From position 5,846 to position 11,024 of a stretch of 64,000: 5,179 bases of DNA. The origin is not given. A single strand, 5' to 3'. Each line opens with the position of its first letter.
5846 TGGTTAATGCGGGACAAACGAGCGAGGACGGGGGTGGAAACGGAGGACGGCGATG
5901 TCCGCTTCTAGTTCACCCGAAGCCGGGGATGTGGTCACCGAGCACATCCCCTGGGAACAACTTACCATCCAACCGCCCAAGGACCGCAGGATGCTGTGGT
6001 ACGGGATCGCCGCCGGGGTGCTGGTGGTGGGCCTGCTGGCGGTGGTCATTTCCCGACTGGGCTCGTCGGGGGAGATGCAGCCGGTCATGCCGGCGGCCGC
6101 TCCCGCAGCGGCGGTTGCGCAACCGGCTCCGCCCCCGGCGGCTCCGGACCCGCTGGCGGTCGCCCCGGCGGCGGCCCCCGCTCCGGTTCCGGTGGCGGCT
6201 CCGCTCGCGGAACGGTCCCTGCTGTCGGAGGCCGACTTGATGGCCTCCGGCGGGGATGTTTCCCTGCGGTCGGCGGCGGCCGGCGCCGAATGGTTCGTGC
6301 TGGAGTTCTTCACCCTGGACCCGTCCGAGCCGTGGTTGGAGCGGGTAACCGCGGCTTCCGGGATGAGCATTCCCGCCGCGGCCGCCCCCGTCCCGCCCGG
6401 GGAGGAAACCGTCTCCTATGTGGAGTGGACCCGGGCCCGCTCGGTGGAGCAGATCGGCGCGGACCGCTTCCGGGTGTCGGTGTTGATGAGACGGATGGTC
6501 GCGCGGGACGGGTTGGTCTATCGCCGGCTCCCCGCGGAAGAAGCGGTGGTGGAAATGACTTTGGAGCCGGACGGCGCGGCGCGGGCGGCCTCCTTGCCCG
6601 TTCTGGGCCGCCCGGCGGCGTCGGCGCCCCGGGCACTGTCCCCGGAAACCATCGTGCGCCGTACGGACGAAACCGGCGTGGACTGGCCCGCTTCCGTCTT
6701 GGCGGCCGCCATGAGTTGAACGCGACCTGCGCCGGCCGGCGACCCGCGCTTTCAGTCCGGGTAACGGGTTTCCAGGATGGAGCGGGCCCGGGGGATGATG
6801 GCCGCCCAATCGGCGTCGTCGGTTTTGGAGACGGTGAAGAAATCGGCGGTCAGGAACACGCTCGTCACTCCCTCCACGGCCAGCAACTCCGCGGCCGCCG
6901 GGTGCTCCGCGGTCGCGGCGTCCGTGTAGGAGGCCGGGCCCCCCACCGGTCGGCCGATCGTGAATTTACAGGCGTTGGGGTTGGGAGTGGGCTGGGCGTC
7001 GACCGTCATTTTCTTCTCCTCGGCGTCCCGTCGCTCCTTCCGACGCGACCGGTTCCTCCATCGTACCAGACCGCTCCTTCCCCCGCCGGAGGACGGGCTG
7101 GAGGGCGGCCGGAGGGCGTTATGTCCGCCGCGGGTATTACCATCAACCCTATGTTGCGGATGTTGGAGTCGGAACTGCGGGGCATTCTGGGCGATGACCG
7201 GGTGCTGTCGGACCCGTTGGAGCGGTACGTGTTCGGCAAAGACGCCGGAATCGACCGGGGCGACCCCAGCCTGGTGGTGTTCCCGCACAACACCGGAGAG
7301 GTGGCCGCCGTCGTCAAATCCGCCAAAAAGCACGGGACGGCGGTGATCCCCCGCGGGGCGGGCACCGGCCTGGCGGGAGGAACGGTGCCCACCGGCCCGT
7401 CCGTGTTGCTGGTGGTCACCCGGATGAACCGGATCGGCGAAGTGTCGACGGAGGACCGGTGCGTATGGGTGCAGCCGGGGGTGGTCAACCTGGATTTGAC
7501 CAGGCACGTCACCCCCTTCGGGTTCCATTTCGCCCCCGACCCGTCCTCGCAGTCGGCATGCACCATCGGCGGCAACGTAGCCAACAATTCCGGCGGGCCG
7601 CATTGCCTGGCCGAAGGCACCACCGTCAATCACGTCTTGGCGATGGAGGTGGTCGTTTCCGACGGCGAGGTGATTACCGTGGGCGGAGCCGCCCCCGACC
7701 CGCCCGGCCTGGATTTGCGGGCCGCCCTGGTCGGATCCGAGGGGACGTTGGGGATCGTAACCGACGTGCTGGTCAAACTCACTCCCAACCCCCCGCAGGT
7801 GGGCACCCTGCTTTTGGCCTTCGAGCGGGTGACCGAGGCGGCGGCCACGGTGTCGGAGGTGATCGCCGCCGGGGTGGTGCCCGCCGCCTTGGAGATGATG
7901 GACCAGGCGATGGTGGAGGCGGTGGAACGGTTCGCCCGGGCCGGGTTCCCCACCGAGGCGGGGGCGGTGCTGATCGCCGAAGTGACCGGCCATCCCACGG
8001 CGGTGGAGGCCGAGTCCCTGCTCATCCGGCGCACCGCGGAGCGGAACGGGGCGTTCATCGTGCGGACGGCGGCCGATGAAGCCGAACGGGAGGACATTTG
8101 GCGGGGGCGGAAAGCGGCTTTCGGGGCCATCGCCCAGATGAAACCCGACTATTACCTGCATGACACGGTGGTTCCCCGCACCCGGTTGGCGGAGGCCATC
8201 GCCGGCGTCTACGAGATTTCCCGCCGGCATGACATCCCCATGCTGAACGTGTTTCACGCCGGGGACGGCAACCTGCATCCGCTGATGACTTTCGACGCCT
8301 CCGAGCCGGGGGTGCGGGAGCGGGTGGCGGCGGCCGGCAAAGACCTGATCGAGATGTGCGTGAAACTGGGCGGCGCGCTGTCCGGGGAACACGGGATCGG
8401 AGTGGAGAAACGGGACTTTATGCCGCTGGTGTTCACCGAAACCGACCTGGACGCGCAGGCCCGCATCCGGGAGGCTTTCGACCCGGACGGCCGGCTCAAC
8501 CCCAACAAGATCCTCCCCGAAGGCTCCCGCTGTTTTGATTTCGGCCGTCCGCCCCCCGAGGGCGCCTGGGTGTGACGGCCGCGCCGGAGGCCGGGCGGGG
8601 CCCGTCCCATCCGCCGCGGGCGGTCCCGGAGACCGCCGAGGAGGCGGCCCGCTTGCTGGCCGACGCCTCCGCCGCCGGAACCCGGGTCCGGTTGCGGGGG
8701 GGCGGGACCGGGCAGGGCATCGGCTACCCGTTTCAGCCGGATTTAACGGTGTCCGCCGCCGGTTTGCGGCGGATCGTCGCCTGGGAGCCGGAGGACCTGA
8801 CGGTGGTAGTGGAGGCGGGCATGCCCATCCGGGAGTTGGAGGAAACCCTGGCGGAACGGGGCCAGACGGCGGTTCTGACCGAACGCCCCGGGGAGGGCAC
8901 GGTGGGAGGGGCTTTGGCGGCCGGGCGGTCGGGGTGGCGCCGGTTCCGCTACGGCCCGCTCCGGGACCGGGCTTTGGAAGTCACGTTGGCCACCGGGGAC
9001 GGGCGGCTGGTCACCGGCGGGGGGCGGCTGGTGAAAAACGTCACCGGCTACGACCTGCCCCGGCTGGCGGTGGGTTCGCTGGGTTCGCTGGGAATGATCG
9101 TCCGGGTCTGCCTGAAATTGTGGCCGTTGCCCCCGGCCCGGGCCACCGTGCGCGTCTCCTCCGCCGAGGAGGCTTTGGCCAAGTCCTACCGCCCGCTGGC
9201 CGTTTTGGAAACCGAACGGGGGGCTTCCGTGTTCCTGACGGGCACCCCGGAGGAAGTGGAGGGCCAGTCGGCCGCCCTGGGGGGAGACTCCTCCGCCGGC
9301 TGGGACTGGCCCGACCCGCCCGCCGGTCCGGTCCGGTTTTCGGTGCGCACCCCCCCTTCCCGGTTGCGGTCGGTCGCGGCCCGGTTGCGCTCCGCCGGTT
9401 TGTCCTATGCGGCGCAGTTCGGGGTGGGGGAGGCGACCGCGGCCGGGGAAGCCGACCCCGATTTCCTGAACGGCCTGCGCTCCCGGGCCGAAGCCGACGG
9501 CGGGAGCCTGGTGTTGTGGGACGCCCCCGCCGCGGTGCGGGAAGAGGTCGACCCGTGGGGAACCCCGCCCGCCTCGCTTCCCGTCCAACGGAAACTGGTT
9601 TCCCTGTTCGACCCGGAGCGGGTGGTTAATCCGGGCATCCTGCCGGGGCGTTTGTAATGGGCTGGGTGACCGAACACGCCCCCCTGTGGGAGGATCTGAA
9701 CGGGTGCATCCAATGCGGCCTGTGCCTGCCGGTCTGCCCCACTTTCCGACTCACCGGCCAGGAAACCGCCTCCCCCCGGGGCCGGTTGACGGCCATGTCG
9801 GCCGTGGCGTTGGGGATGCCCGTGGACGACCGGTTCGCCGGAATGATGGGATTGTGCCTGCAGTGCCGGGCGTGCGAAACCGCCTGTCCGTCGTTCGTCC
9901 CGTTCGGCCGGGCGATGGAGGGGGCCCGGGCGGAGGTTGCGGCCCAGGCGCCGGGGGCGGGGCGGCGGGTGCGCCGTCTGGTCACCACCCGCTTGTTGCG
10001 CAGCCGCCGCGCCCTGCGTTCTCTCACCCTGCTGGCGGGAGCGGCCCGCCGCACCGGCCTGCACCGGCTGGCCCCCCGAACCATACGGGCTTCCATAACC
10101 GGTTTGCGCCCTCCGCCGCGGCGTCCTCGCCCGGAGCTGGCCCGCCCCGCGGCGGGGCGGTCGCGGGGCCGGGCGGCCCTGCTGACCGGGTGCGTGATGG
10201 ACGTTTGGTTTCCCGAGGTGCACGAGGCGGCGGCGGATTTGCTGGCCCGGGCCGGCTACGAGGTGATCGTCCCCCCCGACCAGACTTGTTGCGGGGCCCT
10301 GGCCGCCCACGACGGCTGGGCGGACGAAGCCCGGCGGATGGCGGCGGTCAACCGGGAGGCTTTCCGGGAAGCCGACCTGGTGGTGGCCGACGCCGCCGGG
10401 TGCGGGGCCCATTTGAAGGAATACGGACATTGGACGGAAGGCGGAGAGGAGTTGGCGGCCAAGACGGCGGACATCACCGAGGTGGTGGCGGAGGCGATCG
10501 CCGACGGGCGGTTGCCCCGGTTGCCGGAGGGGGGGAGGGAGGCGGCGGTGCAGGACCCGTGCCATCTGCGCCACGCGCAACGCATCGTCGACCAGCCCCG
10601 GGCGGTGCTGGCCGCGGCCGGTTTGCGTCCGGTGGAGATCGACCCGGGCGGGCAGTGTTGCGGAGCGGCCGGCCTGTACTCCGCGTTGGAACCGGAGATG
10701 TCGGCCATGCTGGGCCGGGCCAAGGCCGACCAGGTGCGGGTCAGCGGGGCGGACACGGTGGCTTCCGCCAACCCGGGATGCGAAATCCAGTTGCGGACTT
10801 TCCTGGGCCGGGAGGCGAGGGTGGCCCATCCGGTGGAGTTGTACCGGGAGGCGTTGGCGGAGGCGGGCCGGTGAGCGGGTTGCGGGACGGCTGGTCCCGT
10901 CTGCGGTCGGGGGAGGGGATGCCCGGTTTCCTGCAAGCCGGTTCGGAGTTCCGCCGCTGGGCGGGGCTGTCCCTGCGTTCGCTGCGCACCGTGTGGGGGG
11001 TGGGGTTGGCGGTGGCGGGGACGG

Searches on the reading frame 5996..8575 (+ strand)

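Call 25: search_protein_families(library=pfam, proteins=[window:5996-8575:+], max_evalue=0.0001)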
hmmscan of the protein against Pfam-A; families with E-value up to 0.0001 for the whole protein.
window:5996-8575:+ (859 aa): 2 families
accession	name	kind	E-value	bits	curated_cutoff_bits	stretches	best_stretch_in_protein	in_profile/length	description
PF02913.24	FAD-oxidase_C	-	8.5e-63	212.8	21.2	1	600-839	3-248/248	FAD linked oxidases, C-terminal domain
PF01565.28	FAD_binding_4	-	8.9e-37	126.3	26.4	1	424-562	1-138/139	FAD binding domain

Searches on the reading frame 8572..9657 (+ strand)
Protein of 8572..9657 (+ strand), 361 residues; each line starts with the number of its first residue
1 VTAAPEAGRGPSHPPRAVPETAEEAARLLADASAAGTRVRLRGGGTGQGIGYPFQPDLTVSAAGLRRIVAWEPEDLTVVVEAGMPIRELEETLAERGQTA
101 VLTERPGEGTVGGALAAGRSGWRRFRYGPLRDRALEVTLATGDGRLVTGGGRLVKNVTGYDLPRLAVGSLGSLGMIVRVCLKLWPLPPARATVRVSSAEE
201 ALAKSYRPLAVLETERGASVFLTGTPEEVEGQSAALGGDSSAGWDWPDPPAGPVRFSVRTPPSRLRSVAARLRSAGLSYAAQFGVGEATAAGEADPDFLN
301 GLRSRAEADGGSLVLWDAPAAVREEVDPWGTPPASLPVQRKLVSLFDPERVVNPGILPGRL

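Call 25: search_protein_families(library=pfam, proteins=[window:8572-9657:+], max_evalue=0.0001)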
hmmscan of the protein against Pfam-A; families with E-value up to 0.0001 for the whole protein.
window:8572-9657:+ (361 aa): 1 family
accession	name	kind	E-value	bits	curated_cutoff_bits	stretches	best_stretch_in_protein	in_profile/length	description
PF01565.28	FAD_binding_4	-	4.8e-26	91.5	26.4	1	18-148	6-137/139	FAD binding domain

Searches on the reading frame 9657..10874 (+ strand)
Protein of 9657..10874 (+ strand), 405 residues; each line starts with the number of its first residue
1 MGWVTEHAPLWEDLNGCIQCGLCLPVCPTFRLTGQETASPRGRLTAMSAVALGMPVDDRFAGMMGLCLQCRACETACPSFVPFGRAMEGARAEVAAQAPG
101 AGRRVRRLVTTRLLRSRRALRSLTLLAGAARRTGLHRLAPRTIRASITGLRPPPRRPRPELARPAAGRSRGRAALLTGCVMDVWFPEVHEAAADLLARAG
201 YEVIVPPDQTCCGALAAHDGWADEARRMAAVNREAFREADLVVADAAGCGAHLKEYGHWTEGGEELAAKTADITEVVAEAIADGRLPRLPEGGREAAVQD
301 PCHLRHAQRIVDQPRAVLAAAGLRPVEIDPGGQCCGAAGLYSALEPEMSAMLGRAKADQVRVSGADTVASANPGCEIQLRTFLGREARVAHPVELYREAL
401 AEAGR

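Call 25: search_protein_families(library=pfam, proteins=[window:9657-10874:+], max_evalue=0.0001)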
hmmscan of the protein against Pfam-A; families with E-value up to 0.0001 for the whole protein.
window:9657-10874:+ (405 aa): 11 families
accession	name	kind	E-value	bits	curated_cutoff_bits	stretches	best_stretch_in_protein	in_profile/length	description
PF02754.22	CCG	-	5.3e-27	94.2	20.6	2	174-254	2-85/85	Cysteine-rich domain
PF13183.11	Fer4_8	-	3.1e-13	50.5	27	1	14-79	2-66/68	4Fe-4S dicluster domain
PF13534.11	Fer4_17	-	4.7e-11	43.5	22.2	1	17-79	2-58/61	4Fe-4S dicluster domain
PF12838.12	Fer4_7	-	4.3e-09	37.1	27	1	17-79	2-50/52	4Fe-4S dicluster domain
PF12797.12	Fer4_2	-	1.1e-06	28.6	24.5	0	11-29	4-22/22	4Fe-4S binding domain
PF12837.12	Fer4_6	-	1.7e-06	28.2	25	0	65-78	7-20/24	4Fe-4S binding domain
PF13237.11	Fer4_10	-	1.9e-06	28.2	25.5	1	11-78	3-53/53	4Fe-4S dicluster domain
PF00037.32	Fer4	-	2.1e-06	27.7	21.1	0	14-29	5-20/24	4Fe-4S binding domain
PF13484.11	Fer4_16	-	3.1e-06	28.3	30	1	17-78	2-64/66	4Fe-4S double cluster binding domain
PF12800.12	Fer4_4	-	3.5e-06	27.3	24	0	15-29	2-16/17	4Fe-4S binding domain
PF13187.11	Fer4_9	-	4.2e-05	23.9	27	0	17-79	2-49/52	4Fe-4S dicluster domain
